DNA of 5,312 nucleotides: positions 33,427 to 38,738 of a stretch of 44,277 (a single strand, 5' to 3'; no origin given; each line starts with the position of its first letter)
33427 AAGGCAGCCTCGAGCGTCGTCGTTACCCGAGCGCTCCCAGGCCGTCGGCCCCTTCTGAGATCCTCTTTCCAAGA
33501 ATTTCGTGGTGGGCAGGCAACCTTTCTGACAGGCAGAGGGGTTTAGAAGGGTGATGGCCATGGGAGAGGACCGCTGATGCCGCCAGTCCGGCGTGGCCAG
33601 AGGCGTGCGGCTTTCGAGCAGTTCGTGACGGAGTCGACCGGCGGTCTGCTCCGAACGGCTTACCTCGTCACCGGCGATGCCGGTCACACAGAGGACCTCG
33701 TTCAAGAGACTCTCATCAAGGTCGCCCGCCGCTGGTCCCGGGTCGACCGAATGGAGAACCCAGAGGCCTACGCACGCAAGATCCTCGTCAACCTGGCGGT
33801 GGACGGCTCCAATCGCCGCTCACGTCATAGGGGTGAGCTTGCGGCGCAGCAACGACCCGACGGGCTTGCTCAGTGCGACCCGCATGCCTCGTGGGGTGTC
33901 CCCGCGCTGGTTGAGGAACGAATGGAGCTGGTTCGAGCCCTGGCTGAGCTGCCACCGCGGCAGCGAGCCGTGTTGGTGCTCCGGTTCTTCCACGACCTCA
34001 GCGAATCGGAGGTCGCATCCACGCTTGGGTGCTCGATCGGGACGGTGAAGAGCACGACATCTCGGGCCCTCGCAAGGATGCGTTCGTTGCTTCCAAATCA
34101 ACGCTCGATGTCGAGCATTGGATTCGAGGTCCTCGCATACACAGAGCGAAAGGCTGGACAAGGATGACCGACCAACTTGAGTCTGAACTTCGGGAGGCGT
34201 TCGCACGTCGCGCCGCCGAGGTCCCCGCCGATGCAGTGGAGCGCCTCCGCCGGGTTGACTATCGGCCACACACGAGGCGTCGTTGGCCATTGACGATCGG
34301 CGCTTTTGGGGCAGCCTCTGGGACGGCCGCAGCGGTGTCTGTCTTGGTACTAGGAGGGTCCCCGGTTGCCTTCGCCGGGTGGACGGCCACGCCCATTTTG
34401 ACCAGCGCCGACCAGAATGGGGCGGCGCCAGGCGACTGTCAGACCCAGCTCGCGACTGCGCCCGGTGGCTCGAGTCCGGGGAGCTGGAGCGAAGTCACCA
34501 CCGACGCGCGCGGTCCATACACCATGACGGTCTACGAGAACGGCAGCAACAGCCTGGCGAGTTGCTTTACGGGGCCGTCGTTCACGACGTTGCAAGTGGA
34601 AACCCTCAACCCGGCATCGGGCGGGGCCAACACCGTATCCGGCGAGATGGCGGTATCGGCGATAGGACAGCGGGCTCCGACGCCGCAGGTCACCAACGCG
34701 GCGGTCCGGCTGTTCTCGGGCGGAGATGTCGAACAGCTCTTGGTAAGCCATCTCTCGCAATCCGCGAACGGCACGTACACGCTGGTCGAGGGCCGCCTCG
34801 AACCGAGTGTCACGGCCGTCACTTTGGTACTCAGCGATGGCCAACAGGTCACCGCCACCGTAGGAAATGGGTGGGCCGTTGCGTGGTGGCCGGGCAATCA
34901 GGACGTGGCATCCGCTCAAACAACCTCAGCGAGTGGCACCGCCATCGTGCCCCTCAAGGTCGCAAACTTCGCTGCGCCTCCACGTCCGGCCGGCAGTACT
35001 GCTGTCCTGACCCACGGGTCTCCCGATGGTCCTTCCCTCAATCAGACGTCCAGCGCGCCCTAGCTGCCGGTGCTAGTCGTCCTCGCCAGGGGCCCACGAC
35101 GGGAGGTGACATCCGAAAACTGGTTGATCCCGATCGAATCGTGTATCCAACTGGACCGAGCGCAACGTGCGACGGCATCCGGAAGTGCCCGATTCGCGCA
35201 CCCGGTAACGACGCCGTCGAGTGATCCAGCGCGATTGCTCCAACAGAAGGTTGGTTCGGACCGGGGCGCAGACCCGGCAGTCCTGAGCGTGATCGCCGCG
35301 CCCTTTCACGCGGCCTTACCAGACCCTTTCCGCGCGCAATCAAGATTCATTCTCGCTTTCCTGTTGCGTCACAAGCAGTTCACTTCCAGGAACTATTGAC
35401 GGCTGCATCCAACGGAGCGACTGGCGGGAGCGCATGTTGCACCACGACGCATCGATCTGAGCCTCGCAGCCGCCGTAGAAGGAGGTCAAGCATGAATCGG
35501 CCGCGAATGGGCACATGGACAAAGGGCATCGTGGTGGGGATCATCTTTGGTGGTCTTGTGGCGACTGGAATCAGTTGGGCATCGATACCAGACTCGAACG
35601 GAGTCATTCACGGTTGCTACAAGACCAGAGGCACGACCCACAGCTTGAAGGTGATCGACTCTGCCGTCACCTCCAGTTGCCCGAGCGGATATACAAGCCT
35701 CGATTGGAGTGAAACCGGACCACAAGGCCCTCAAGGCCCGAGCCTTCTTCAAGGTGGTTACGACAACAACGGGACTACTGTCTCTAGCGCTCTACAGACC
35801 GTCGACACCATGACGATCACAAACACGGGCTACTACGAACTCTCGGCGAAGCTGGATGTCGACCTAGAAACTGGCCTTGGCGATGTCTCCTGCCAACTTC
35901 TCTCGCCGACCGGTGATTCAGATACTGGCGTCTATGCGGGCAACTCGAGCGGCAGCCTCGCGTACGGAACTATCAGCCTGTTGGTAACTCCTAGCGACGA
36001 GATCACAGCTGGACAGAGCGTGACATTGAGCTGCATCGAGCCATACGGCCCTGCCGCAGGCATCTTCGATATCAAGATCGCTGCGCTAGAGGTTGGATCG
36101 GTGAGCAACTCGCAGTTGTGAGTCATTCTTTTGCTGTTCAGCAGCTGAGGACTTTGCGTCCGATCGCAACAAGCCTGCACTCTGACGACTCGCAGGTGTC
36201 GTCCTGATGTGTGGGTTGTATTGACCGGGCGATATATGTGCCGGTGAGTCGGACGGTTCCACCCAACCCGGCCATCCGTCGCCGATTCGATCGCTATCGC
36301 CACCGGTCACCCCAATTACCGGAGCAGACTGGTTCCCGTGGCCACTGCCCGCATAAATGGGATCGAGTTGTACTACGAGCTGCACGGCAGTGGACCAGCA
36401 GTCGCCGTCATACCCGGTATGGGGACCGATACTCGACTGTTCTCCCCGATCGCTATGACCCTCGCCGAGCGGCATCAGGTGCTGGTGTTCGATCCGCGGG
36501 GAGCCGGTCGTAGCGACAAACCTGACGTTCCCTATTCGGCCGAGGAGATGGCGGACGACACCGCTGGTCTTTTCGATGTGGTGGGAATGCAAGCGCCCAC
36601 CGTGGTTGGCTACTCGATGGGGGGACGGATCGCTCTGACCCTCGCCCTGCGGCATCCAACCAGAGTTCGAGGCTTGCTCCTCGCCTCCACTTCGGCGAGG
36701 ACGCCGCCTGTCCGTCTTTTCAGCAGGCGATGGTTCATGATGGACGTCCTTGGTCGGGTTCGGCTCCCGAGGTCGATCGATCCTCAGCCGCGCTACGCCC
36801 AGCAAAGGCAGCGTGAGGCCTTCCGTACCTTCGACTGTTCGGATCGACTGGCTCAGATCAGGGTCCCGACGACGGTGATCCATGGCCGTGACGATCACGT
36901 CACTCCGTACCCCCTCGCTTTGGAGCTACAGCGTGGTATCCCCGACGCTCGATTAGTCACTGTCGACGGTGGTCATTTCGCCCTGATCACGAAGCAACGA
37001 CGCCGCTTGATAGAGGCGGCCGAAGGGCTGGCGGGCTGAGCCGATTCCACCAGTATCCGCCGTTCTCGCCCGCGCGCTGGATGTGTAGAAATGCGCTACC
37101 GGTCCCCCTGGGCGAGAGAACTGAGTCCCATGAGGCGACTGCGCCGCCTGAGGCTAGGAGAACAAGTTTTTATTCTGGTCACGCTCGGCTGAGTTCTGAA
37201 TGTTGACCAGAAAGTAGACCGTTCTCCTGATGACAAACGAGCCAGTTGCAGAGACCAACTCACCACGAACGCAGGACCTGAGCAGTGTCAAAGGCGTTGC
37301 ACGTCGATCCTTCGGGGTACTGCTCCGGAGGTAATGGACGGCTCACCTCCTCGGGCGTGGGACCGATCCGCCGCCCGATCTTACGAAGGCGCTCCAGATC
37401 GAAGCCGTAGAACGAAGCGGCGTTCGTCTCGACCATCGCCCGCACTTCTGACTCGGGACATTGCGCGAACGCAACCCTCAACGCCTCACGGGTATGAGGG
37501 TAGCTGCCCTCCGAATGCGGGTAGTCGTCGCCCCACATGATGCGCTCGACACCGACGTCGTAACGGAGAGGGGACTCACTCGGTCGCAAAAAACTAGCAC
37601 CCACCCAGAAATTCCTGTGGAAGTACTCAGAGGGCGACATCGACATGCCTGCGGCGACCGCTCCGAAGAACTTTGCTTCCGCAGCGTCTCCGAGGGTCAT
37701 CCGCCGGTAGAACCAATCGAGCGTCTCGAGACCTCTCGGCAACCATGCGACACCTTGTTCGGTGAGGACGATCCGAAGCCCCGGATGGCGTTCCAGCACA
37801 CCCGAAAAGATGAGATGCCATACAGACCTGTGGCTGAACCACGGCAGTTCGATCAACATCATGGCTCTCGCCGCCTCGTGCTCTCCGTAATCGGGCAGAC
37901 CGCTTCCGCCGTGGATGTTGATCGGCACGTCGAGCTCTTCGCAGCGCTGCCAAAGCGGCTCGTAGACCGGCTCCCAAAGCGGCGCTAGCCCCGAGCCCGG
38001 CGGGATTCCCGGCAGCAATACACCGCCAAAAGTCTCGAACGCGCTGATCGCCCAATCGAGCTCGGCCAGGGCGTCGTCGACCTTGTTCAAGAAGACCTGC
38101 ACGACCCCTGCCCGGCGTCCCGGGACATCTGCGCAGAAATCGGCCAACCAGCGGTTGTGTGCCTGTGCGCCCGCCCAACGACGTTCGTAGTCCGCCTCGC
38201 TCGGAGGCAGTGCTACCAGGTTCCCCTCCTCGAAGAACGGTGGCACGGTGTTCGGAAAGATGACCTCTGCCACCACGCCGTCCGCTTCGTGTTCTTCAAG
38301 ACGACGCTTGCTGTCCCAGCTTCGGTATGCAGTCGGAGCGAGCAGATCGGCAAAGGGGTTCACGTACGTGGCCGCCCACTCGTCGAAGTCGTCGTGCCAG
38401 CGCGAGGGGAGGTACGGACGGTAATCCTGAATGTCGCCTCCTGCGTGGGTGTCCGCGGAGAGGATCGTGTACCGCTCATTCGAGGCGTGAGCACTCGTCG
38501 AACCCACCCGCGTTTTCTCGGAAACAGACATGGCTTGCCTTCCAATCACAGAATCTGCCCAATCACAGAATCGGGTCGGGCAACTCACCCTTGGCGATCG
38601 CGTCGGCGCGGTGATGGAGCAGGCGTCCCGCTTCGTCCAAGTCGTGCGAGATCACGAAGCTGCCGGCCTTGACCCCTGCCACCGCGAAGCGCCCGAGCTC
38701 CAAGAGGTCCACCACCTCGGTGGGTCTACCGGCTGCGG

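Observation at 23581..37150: Co-oriented ~115-nt structured repeat separates 12 single-gene units: a cassette-array-like locus with a non-canonical repeat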

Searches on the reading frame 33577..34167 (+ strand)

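Call 9: search_protein_families(library=pfam, proteins=[window:33577-34167:+], max_evalue=0.01)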
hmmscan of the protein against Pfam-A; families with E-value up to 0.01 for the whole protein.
window:33577-34167:+ (196 aa): 4 families
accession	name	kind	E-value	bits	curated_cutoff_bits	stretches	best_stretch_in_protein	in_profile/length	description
PF08281.18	Sigma70_r4_2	-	1.7e-18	66.4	25.7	1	116-168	2-54/54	Sigma-70, region 4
PF04545.22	Sigma70_r4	-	1.9e-15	56.6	24.1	1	121-169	1-49/50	Sigma-70, region 4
PF04542.20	Sigma70_r2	-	4.4e-10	39.6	24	1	24-83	9-70/71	Sigma-70 region 2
PF07638.17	Sigma70_ECF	-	1.6e-05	25.3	21.1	1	107-162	118-173/185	ECF sigma factor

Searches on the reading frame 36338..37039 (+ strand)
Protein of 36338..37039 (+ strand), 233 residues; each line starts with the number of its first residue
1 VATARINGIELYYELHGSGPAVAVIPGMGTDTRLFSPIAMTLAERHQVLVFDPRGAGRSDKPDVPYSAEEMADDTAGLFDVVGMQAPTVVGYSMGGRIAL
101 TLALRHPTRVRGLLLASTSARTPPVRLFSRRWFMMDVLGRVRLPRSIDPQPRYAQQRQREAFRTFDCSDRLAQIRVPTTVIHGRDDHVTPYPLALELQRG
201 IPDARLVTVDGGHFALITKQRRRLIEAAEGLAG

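Call 9: search_protein_families(library=pfam, proteins=[window:36338-37039:+], max_evalue=0.01)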
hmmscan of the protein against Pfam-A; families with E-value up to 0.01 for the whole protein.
window:36338-37039:+ (233 aa): 7 families
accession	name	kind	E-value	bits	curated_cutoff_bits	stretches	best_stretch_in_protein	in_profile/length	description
PF00561.26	Abhydrolase_1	-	6e-31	108.4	25.8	2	20-125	1-109/245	alpha/beta hydrolase fold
PF12146.15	Hydrolase_4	-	2.1e-19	70.2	27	2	21-163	6-159/239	Serine aminopeptidase, S33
PF12697.13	Abhydrolase_6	-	1.6e-16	62.1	26.3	1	24-217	3-208/217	Alpha/beta hydrolase family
PF00975.26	Thioesterase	-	1.6e-07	32.3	26.4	1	23-226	4-220/226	Thioesterase domain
PF00756.26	Esterase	-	0.00013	22.3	22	1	87-117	117-147/251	Putative esterase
PF08386.16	Abhydrolase_4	-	0.00062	20.3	21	1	175-216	34-76/103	TAP-like protein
PF20408.4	Abhydrolase_11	-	0.0029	17.8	27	0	29-114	14-103/193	Alpha/beta hydrolase domain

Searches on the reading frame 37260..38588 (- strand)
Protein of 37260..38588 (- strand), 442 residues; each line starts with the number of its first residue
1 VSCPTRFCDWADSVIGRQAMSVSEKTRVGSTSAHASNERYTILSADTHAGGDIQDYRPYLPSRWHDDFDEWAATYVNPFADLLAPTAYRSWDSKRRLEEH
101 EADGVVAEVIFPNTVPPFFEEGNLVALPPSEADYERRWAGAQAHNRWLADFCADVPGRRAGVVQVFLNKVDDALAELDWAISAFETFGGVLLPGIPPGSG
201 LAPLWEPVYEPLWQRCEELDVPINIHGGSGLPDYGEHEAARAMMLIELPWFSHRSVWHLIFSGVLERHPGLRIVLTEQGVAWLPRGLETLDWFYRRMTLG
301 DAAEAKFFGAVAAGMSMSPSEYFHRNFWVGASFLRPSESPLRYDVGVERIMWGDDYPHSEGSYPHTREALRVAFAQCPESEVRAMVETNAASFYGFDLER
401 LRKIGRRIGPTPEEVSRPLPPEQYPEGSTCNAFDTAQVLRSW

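Call 9: search_protein_families(library=pfam, proteins=[window:37260-38588:-], max_evalue=0.01)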
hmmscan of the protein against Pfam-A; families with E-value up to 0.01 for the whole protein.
window:37260-38588:- (442 aa): 1 family
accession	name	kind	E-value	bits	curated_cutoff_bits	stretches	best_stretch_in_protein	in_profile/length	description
PF04909.20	Amidohydro_2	-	1.7e-28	100.7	26.4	1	86-396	11-289/289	Amidohydrolase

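Call 20: find_homologous_proteins(query=window:37260-38588:-, max_evalue=1e-30)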
Query window:37260-38588:- (442 aa): 3159 proteins with E <= 1e-30 among 8000 candidates; the best 120 are listed.
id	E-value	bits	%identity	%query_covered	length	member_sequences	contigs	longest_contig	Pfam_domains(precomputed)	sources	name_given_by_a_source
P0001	1.0e-294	995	100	96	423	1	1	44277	PF04909.21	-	-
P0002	2.7e-250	849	88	91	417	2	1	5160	PF04909.21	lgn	-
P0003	1.7e-239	813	84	92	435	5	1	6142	PF04909.21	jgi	jgi:predicted TIM-barrel fold metal-dependent hydrolase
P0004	1.1e-232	791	82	91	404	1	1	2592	PF04909.21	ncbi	-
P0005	6.2e-232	788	80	91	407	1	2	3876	PF04909.21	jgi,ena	-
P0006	2.9e-231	786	80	91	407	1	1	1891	PF04909.21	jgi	-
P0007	7.6e-231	785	80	91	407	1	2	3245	PF04909.21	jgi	jgi:predicted TIM-barrel fold metal-dependent hydrolase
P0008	3.0e-229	780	79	92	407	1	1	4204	PF04909.21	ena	-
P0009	1.7e-228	777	79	93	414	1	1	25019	PF04909.21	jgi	-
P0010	1.0e-227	775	80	92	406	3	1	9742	PF04909.21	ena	-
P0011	3.7e-226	769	79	91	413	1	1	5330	PF04909.21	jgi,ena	-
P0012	7.0e-225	765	78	92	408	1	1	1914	PF04909.21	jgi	jgi:predicted TIM-barrel fold metal-dependent hydrolase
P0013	1.5e-224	764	79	92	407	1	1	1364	PF04909.21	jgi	jgi:predicted TIM-barrel fold metal-dependent hydrolase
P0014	9.9e-223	758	77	92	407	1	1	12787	PF04909.21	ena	-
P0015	1.0e-222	758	78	92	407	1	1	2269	PF04909.21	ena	-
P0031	1.3e-215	735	73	95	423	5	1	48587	PF04909.21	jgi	jgi:predicted TIM-barrel fold metal-dependent hydrolase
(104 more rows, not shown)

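Call 44: find_encoding_contigs(protein=P0009, flank=10000, max_places=3)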
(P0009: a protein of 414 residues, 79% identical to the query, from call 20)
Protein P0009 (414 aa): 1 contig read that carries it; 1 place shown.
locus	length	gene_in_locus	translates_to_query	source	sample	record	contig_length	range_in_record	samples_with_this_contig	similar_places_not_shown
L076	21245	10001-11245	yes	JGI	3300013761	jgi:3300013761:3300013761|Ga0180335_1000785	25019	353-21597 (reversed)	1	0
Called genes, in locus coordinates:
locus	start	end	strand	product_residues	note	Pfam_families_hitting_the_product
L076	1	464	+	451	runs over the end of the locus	PF00561:Abhydrolase_1, PF12146:Hydrolase_4 (weak), PF00211:Guanylate_cyc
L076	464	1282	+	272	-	PF08241:Methyltransf_11 (weak), PF13649:Methyltransf_25 (weak)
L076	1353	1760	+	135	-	PF04075:F420H2_quin_red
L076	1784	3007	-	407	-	PF06224:AlkZ-like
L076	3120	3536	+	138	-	-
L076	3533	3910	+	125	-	PF18480:DUF5615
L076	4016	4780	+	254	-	PF01636:APH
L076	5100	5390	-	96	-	-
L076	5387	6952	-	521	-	PF00884:Sulfatase, PF01663:Phosphodiest (weak), PF16347:SGSH_C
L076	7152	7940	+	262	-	PF00378:ECH_1, PF16113:ECH_2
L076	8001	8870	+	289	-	PF00106:adh_short, PF08659:KR, PF13561:adh_short_C2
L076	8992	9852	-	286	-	PF01408:GFO_IDH_MocA, PF22725:GFO_IDH_MocA_C3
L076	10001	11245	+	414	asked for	PF04909:Amidohydro_2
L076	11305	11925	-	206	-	PF00440:TetR_N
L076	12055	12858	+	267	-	PF06314:ADC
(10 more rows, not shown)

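Call 45: find_encoding_contigs(protein=P0031, flank=10000, max_places=3)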
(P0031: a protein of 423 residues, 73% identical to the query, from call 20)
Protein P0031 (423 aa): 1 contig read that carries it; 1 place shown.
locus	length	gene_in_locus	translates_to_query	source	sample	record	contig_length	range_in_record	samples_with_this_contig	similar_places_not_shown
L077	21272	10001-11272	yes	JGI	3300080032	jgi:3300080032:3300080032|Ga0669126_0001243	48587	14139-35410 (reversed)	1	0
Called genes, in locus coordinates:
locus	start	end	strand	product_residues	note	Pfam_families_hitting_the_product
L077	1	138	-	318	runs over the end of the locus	-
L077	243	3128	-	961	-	PF02653:BPD_transp_2, PF00005:ABC_tran, PF13304:AAA_21 (faint), PF12399:BCA_ABC_TP_C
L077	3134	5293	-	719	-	PF07690:MFS_1, PF00005:ABC_tran, PF13304:AAA_21 (faint)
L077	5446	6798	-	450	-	PF13458:Peripla_BP_6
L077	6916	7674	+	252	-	PF00106:adh_short, PF08659:KR, PF13561:adh_short_C2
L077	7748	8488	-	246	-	PF00230:MIP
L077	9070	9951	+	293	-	PF00106:adh_short, PF13561:adh_short_C2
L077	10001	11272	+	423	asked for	PF04909:Amidohydro_2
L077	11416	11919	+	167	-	PF12724:Flavodoxin_5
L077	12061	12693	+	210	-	PF14333:DUF4389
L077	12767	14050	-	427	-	PF04909:Amidohydro_2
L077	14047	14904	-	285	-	PF06314:ADC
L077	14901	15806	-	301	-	-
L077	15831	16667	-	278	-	PF00561:Abhydrolase_1, PF00975:Thioesterase, PF12146:Hydrolase_4, PF12697:Abhydrolase_6, PF03096:Ndr (faint)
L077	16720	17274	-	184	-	PF08768:THAP4_heme-bd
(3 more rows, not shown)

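Call 75: find_encoding_contigs(protein=P0002, flank=6000, max_places=3)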
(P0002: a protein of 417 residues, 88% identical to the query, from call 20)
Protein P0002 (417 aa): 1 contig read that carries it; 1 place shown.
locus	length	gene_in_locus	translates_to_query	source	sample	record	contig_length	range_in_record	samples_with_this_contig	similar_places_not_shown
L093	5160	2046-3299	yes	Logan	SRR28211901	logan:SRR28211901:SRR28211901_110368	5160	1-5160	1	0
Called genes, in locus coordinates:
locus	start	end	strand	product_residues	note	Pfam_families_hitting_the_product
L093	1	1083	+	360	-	?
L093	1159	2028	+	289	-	PF00106:adh_short, PF13561:adh_short_C2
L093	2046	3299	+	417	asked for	PF04909:Amidohydro_2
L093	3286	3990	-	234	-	PF00440:TetR_N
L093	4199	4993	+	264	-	PF06314:ADC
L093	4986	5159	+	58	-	?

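Call 76: find_encoding_contigs(protein=P0003, flank=6000, max_places=3)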
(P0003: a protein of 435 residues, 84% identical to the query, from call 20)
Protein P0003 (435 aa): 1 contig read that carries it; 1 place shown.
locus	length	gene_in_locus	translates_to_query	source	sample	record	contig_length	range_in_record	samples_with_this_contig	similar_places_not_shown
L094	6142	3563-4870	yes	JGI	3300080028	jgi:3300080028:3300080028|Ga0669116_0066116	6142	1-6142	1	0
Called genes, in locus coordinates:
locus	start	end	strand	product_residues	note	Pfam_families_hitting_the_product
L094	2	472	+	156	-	?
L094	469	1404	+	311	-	PF01370:Epimerase, PF07993:NAD_binding_4 (faint)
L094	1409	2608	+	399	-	PF00232:Glyco_hydro_1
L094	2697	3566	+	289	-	PF00106:adh_short, PF08659:KR (weak), PF13561:adh_short_C2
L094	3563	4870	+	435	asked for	PF04909:Amidohydro_2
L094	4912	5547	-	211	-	PF00440:TetR_N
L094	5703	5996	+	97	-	PF06314:ADC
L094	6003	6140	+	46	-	?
